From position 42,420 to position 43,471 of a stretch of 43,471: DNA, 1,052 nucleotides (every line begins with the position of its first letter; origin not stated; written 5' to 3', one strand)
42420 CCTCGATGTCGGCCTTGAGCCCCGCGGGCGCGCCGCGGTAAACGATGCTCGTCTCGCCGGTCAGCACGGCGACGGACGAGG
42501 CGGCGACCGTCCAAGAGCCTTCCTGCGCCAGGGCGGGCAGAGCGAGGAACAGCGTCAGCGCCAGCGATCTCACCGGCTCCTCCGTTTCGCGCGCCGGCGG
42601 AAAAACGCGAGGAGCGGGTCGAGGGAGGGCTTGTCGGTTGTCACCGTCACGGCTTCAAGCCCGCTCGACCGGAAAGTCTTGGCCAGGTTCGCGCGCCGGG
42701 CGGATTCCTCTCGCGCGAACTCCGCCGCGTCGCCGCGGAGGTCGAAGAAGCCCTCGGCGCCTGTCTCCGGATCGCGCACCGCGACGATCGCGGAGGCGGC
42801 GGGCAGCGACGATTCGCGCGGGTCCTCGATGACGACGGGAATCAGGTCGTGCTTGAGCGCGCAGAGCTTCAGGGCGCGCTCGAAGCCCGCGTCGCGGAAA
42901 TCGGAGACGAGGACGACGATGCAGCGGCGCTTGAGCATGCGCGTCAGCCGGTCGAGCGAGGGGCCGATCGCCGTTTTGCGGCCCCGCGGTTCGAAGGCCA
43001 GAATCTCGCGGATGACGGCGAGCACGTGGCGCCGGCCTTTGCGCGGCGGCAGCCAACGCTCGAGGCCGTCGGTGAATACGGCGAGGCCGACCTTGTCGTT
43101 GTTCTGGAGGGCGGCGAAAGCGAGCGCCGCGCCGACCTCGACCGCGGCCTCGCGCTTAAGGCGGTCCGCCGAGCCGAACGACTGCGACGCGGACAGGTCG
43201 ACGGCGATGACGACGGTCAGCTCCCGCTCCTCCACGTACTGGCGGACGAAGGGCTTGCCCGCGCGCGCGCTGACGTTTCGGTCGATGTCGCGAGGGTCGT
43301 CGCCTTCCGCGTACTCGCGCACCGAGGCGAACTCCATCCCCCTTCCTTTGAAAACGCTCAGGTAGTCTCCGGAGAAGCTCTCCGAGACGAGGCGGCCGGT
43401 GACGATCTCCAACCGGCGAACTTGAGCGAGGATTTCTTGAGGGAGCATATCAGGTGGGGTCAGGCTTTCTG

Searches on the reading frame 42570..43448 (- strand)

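Call 42: search_protein_families(library=pfam, proteins=[window:42570-43448:-], max_evalue=0.001)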
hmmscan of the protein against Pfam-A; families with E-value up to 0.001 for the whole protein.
window:42570-43448:- (292 aa): 2 families
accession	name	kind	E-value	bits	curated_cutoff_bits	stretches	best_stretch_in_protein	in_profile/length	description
PF01882.25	DUF58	-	1.7e-64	217.4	23.4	1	42-240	1-200/216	Protein of unknown function DUF58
PF13519.12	VWA_2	-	2.3e-13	51.2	27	1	79-184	1-106/107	von Willebrand factor type A domain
